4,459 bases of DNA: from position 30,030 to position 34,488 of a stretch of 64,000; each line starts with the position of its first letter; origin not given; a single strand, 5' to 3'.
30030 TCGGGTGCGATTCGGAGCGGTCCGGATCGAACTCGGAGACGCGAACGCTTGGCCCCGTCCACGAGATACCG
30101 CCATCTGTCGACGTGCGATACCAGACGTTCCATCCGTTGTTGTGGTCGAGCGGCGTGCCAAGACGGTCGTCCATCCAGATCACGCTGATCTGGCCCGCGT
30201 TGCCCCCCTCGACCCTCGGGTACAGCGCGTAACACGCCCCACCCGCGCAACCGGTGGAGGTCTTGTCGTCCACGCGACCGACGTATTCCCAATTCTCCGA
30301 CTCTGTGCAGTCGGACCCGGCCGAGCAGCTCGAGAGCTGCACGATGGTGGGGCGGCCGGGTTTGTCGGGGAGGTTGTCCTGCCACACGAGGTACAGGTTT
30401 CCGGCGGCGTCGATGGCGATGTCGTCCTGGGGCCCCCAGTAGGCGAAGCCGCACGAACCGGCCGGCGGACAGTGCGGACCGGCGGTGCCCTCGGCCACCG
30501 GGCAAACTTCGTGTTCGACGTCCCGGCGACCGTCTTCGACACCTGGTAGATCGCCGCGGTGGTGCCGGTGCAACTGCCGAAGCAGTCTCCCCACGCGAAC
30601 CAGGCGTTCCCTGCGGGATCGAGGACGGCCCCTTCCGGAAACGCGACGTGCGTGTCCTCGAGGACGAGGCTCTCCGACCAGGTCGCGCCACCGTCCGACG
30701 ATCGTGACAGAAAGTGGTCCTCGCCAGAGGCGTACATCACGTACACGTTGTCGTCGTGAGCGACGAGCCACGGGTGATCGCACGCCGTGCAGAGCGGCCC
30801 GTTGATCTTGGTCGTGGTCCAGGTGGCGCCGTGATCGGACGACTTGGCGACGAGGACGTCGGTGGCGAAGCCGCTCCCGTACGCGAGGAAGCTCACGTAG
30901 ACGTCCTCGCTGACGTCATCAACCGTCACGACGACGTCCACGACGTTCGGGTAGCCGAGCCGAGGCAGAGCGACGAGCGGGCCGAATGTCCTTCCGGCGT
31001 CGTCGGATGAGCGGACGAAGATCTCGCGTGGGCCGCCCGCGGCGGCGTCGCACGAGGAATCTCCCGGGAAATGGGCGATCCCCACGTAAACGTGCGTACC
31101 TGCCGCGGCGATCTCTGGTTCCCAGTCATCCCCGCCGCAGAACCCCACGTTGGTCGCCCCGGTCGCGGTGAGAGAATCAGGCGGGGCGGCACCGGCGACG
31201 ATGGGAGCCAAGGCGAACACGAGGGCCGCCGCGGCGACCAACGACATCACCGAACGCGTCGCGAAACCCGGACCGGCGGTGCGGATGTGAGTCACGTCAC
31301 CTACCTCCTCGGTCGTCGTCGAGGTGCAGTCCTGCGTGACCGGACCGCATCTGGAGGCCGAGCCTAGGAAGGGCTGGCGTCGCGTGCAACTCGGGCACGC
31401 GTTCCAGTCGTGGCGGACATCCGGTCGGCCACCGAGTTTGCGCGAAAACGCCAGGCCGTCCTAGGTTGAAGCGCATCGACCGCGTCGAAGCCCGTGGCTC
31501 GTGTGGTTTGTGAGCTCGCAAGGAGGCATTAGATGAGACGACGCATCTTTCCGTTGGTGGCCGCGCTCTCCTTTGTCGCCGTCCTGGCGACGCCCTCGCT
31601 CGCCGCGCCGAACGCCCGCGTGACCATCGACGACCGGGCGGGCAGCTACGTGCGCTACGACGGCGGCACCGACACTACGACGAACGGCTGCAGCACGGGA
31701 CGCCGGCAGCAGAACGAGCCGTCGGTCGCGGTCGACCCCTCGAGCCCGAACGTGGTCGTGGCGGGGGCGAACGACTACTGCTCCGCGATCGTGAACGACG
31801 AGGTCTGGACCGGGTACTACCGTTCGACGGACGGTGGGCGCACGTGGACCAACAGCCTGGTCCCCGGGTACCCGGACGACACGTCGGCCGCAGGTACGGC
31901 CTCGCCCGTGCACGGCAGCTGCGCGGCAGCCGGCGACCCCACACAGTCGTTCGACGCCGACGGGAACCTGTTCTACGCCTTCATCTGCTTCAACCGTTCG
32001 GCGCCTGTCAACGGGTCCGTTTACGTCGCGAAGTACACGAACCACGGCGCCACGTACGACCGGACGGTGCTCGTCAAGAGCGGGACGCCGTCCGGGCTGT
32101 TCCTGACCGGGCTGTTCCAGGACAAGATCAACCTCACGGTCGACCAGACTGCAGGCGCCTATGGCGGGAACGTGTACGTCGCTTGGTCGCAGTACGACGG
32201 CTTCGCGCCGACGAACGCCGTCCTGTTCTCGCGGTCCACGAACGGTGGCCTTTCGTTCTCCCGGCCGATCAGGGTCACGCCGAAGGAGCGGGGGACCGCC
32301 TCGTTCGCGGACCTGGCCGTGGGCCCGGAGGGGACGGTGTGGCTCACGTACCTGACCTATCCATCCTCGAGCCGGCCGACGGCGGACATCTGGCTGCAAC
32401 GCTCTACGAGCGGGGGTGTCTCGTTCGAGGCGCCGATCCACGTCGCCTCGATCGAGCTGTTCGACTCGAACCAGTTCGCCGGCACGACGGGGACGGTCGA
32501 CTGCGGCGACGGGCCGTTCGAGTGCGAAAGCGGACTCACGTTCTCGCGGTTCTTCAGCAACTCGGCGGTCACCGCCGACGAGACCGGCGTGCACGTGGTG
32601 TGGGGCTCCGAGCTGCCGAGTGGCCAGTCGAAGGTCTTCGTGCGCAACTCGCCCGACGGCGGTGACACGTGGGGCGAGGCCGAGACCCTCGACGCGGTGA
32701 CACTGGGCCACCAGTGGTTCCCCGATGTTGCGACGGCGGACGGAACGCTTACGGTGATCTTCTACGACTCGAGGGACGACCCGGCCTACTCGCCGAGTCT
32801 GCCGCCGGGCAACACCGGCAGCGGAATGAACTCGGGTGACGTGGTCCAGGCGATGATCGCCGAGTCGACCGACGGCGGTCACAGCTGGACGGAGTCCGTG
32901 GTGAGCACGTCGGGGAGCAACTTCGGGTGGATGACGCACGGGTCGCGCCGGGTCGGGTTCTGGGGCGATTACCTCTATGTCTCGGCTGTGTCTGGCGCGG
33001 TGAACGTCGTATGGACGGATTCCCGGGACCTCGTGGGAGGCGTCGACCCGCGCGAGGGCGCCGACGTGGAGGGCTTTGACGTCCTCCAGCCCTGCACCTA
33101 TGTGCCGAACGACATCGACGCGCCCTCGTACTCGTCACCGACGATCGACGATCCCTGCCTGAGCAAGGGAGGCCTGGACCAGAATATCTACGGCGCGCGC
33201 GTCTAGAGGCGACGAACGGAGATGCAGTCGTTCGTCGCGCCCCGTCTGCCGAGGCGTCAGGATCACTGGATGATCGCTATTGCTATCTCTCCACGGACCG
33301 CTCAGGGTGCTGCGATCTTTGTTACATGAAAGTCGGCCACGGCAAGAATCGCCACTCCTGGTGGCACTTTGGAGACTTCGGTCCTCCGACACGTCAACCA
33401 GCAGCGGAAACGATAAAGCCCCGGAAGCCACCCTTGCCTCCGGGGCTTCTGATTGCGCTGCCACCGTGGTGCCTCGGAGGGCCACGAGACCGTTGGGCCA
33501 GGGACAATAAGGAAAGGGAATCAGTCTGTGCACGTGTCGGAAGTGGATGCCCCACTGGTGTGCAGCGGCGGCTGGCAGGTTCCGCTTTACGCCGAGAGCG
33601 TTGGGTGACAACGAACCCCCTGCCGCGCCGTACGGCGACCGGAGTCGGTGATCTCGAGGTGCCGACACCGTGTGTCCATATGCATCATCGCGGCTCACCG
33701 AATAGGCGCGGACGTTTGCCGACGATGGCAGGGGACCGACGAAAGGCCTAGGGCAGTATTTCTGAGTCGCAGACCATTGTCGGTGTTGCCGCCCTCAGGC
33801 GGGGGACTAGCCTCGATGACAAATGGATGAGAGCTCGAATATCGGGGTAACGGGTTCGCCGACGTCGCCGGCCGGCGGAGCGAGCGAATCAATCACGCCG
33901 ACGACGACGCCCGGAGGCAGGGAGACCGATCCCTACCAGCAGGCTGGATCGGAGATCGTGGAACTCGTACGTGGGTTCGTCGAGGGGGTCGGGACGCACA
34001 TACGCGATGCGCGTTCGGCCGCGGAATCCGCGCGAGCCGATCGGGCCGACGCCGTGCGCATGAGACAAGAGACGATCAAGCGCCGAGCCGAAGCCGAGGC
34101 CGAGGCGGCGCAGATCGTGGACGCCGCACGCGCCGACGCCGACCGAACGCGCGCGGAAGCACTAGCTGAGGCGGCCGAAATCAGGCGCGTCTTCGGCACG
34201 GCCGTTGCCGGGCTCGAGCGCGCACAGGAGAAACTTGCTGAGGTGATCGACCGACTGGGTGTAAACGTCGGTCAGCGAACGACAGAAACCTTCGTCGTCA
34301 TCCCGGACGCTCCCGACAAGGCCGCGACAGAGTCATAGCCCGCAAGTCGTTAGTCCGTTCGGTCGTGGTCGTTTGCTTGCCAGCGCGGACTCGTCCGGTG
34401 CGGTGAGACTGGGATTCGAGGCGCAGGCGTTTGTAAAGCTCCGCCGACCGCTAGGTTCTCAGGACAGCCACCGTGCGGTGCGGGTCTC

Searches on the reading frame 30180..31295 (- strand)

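Call 9: search_protein_families(library=pfam, proteins=[window:30180-31295:-], max_evalue=0.001)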
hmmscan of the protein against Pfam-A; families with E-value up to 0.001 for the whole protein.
window:30180-31295:- (371 aa): 1 family
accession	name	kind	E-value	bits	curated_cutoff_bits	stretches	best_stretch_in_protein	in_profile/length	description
PF13088.12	BNR_2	-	3.9e-06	26.9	31.4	1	96-212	86-201/277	BNR repeat-like domain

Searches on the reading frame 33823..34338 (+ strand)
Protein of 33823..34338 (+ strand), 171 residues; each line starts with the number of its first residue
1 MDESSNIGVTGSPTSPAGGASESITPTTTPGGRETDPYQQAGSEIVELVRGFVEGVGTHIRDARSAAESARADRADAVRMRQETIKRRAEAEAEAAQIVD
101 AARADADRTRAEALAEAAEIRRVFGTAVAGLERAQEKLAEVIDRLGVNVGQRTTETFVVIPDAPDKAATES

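Call 9: search_protein_families(library=pfam, proteins=[window:33823-34335:+], max_evalue=0.001)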
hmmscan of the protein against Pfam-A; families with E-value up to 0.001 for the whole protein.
window:33823-34335:+ (171 aa): 1 family
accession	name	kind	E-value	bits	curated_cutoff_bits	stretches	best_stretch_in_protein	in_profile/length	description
PF00430.23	ATP-synt_B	-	3.1e-05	24.5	28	1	59-148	34-121/132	ATP synthase B/B' CF(0)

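Call 52: find_encoding_contigs(protein=window:33823-34338:+, flank=10000, max_places=1)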
Protein window:33823-34338:+ (171 aa): 10 contigs read that carry it; 1 place shown.
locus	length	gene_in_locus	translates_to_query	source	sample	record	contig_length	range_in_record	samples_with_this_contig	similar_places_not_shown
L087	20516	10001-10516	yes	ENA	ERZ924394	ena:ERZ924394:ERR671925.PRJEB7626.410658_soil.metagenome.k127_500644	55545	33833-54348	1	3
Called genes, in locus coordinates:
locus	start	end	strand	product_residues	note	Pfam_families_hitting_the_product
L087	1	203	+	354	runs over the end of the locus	PF12911:OppC_N, PF00528:BPD_transp_1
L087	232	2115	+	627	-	PF00496:SBP_bac_5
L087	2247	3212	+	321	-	PF19300:BPD_transp_1_N, PF00528:BPD_transp_1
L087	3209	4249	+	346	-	PF00005:ABC_tran, PF13304:AAA_21 (faint), PF08352:oligo_HPY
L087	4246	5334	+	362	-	PF00005:ABC_tran, PF08352:oligo_HPY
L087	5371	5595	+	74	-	PF03840:SecG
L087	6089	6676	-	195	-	-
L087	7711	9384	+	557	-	-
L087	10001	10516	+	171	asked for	-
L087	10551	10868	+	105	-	-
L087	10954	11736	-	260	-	PF01149:Fapy_DNA_glyco, PF06831:H2TH, PF06827:zf-FPG_IleRS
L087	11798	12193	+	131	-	PF05025:RbsD_FucU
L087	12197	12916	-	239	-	-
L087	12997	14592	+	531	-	PF00128:Alpha-amylase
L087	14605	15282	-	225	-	PF00702:Hydrolase, PF12710:HAD, PF13419:HAD_2, PF13242:Hydrolase_like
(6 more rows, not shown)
